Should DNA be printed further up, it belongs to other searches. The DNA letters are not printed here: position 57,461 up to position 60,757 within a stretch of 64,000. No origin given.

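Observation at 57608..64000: Translationally coupled pair of 7TM-sensor/GAF/HAMP-like receptor kinases, one active and one pseudokinase, behind a DUF4384 gene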

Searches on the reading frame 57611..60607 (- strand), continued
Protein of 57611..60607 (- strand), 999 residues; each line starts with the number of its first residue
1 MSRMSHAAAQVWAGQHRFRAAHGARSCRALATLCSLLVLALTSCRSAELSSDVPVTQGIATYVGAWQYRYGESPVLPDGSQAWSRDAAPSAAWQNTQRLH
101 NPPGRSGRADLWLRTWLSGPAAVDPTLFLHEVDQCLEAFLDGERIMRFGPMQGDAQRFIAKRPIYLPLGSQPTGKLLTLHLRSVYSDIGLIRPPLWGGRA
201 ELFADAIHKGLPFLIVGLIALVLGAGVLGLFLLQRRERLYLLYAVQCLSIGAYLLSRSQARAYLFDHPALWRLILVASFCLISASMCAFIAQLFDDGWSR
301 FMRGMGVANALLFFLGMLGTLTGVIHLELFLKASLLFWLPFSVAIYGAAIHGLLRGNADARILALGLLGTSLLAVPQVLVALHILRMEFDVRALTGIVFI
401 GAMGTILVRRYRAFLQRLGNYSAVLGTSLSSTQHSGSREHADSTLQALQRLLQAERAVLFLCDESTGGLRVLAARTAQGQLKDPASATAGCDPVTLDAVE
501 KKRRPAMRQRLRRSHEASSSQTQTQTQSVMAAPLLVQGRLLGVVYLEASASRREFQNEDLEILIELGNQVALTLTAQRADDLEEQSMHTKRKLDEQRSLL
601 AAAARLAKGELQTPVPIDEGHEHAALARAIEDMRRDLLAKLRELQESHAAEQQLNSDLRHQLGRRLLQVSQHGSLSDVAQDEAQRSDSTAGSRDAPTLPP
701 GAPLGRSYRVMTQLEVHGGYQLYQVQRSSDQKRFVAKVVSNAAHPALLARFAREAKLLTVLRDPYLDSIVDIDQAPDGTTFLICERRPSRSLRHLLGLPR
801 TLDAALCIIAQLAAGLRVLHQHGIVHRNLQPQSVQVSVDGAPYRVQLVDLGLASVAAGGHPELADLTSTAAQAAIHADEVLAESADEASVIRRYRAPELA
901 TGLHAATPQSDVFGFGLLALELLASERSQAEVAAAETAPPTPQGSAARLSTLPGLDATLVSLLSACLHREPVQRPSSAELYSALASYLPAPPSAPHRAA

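Call 73: predict_structure(alignment_id=A5)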
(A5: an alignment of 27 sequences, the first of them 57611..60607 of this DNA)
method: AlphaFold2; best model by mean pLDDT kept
length: 999 residues; sequences in the alignment: 27
mean_pLDDT: 77.9   pTM: 0.51
mean pLDDT of the five models: 77.9, 77.3, 75.1, 74.7, 73.9
residues with pLDDT >= 90: 171; 70-90: 574; 50-70: 215; < 50: 39
segments of 3 or more residues with pLDDT < 50: 1-8, 46-49, 517-520, 646-648, 685-691, 993-999
pLDDT, mean of each block of 10 residues (from residue 1): 42 53 67 77 54 76 92 88 86 89 87 91 88 85 89 70 87 92 86 89 86 89 90 79 91 89 80 90 89 79 89 91 85 87 85 77 85 85 77 83 82 71 63 65 81 84 80 79 66 84 83 55 71 84 86 74 75 70 58 57 55 58 61 61 50 65 74 55 49 68 87 81 89 88 76 86 86 83 83 79 90 94 89 83 85 81 76 64 67 83 82 92 67 57 83 87 92 93 88 43
secondary structure, 60 per line:
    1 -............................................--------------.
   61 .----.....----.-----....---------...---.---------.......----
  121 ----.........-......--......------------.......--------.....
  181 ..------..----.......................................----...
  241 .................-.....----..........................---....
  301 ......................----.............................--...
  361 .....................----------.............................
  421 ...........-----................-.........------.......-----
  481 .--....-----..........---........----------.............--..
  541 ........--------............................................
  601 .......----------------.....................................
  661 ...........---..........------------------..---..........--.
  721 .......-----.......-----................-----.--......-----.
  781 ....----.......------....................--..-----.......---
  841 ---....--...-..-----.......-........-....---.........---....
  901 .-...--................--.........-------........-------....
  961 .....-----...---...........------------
elements in order (helices of 4 or more, strands of 3 or more residues): H2-45 E66-70 E94-96 E110-116 E125-133 E135-140 E143-148 E161-167 E176-182 E195-198 H199-233 H238-257 H259-263 H268-293 H297-322 H327-355 H358-381 H392-431 H437-452 E454-462 E469-475 H484-487 H493-502 E506-513 E524-536 E539-548 H557-607 H624-671 H675-684 E708-717 E720-727 E733-739 H745-760 E769-774 E780-784 E789-791 H792-795 H802-821 E834-837 E844-847 H861-867 H869-876 H878-881 H885-893 H897-901 H908-923 H926-934 H942-949 H957-965 H977-987

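Call 79: fold_search(model_id=the predicted structure, library=pdb)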
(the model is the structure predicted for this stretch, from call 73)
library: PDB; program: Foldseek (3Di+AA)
matches with E <= 10: 1994; with E <= 0.001: 1991
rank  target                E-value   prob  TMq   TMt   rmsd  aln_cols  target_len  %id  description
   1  6b2q_C                2.7e-11  1.00  0.22  0.77   4.8       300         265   23  Dual Inhibition of the Essential Protein Kinases A and B in Mycobacterium tuberculosis (released 2018-02-14)
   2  5amn                  1.5e-10  1.00  0.21  0.69   7.9       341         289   16  The Discovery of 2-Substituted Phenol Quinazolines as Potent and Selective RET Kinase Inhibitors (released 2016-02-17)
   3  7du9_B                1.9e-10  1.00  0.21  0.73   6.8       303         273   18  Crystal structure of human Proto-oncogene tyrosine-protein kinase receptor Ret in complex with Pralsetinib (released 2022-01-12)
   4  6nec_C                2.4e-10  1.00  0.21  0.70   8.1       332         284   17  STRUCTURE OF RET PROTEIN TYROSINE KINASE DOMAIN IN COMPLEX WITH NINTEDANIB (released 2019-06-05)
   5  2x2l                  2.6e-10  1.00  0.21  0.69   6.8       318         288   17  Crystal Structure of phosphorylated RET tyrosine kinase domain with inhibitor (released 2010-02-09)
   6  7du8_B                2.7e-10  1.00  0.21  0.70   7.1       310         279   17  Crystal structure of human Proto-oncogene tyrosine-protein kinase receptor Ret in complex with Selpercatinib (released 2022-02-02)
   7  8tvn_C                3.0e-10  1.00  0.20  0.65   5.9       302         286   18  IRAK4 in complex with compound 23 (released 2024-06-26)
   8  7ju5_A                3.6e-10  1.00  0.21  0.69   7.8       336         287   16  Structure of RET protein tyrosine kinase in complex with pralsetinib (released 2020-11-11)
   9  6b2q_B                3.9e-10  1.00  0.21  0.74   6.5       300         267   23  Dual Inhibition of the Essential Protein Kinases A and B in Mycobacterium tuberculosis (released 2018-02-14)
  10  8sce_B                3.9e-10  1.00  0.20  0.65   6.2       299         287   17  Crystal structure of IRAK4-HSA complexed with N-[(2R)-2-FLUORO-3-HYDROXY-3-METHYLBUTYL]-6-[(5-FLUOROPYRI-YL)AMINO]-4-[ (released 2025-02-12)
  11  8tvn_D                3.9e-10  1.00  0.20  0.65   6.2       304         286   18  IRAK4 in complex with compound 23 (released 2024-06-26)
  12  9ks5_B                4.1e-10  1.00  0.22  0.75   5.6       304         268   16  The crystal structure of ABL1 in complex with K-CNBA-1 (released 2025-12-03)
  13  5fm2                  4.1e-10  1.00  0.21  0.71   7.1       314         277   16  Crystal structure of hyper-phosphorylated RET kinase domain with (proximal) juxtamembrane segment (released 2016-12-28)
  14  2f9g                  4.2e-10  1.00  0.22  0.62   8.3       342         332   16  Crystal structure of Fus3 phosphorylated on Tyr182 (released 2006-11-14)
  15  2ivt                  4.4e-10  1.00  0.21  0.69   6.7       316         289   17  Crystal structure of phosphorylated RET tyrosine kinase domain (released 2006-08-14)
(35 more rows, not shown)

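Call 89: find_encoding_contigs(protein=P0124, flank=8000, max_places=1)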
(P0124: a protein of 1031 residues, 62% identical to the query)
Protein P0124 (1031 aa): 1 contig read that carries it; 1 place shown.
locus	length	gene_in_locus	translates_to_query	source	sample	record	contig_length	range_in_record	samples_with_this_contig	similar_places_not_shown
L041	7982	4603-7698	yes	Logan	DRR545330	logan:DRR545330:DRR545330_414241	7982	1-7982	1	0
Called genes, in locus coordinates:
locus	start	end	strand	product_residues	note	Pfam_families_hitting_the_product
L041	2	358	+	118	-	?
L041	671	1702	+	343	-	-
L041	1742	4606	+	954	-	PF07695:7TMR-DISM_7TM, PF13185:GAF_2 (weak), PF01590:GAF, PF13492:GAF_3 (weak), PF00069:Pkinase, PF07714:PK_Tyr_Ser-Thr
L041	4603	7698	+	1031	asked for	PF01590:GAF, PF13185:GAF_2, PF13492:GAF_3, PF00672:HAMP (weak), PF00069:Pkinase, PF07714:PK_Tyr_Ser-Thr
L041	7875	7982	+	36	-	?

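Call 90: find_encoding_contigs(protein=P0127, flank=8000, max_places=1)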
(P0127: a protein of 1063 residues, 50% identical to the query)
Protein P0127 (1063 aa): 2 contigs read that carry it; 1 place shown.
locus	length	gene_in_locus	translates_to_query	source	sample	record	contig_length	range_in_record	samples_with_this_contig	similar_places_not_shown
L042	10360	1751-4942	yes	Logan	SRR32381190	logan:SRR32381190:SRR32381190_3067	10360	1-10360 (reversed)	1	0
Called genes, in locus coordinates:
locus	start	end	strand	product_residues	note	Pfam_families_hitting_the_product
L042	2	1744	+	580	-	?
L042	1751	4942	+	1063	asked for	PF07695:7TMR-DISM_7TM, PF01590:GAF, PF13185:GAF_2, PF13492:GAF_3, PF00069:Pkinase, PF07714:PK_Tyr_Ser-Thr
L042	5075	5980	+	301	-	PF00753:Lactamase_B, PF12706:Lactamase_B_2 (weak)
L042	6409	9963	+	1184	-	PF00067:p450, PF00258:Flavodoxin_1, PF00667:FAD_binding_1, PF00175:NAD_binding_1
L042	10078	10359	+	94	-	?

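Call 98: search_protein_families(library=padloc, proteins=[window:57611-60607:-, L009:1910-4177:+, L009:1-1833:+, L002:7899-9992:+], max_evalue=0.001)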
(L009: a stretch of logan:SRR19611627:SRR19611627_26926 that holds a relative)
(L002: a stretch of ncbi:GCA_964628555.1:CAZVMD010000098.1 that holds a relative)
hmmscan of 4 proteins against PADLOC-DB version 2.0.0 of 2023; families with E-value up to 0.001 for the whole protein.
window:57611-60607:- (999 aa): 29 families (the best 25 are shown)
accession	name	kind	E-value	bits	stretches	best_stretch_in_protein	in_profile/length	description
PDLC04138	mad6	-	1.5e-28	98.1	1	723-996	68-322/659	mads_6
PDLC03920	MkoA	-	3.6e-26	89.8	1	708-985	10-275/1112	-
PDLC04053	PD-T4-6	-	2.7e-24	84.2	1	707-986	10-270/311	-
PDLC04042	PD-T4-6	-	6.3e-24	83.1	1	706-991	9-276/292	-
PDLC01088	C3a189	-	1.9e-22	77.7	1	740-986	33-260/840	kinase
PDLC04047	PD-T4-6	-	1.1e-20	72.1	1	707-927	11-210/327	-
PDLC04041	PD-T4-6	-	2.8e-20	71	1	688-888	10-213/443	-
PDLC04054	PD-T4-6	-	1.8e-18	65.1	1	707-985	11-271/347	-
PDLC02512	PglW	-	3.4e-17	59.7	1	736-978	243-479/1403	PglW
PDLC04048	PD-T4-6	-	1.2e-15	55.8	1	707-926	11-209/354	-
PDLC04039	PD-T4-6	-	4.9e-15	53.5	1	707-978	15-265/458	-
PDLC04043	PD-T4-6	-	1.5e-14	51.9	1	707-974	16-263/452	-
PDLC04055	PD-T4-6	-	1.3e-13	48.6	1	708-929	72-274/496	-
PDLC04061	PD-T4-6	-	2.8e-12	44.9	1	742-979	54-274/510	-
PDLC04057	PD-T4-6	-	1.5e-11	42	1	728-926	29-207/443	-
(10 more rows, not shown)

L009:1910-4177:+ (756 aa): 1 family
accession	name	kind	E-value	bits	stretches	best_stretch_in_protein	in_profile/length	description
PDLC02987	caspase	-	1.1e-14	52.5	1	69-330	5-158/453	-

L009:1-1833:+ (611 aa): 0 families

L002:7899-9992:+ (698 aa): 35 families (the best 25 are shown)
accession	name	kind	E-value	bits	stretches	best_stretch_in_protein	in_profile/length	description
PDLC04042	PD-T4-6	-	2.6e-78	261.6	1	9-285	8-273/292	-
PDLC04053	PD-T4-6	-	3.1e-73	244.9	1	6-274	5-264/311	-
PDLC04054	PD-T4-6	-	1.3e-69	233.3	1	8-336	8-314/347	-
PDLC04061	PD-T4-6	-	1e-68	231.1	1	10-448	16-457/510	-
PDLC04138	mad6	-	8.2e-67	224.5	1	6-292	47-321/659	mads_6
PDLC04041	PD-T4-6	-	1.1e-65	220.6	1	6-293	24-305/443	-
PDLC04043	PD-T4-6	-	2.4e-65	219.4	1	6-287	11-280/452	-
PDLC04039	PD-T4-6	-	3.1e-63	212.4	1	5-407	9-380/458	-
PDLC04047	PD-T4-6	-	5.9e-63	210.9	1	1-285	1-273/327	-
PDLC04060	PD-T4-6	-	1.6e-62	210.1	1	10-269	8-256/486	-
PDLC01088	C3a189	-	1.9e-61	206.7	1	16-278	3-258/840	kinase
PDLC04057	PD-T4-6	-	1.7e-55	186.8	1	10-269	8-257/443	-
PDLC04048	PD-T4-6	-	3.2e-51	172.8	1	10-240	10-230/354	-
PDLC04040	PD-T4-6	-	5.2e-50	168.7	1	18-285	2-266/547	-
PDLC04052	PD-T4-6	-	7.6e-50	168.5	1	11-293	10-285/496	-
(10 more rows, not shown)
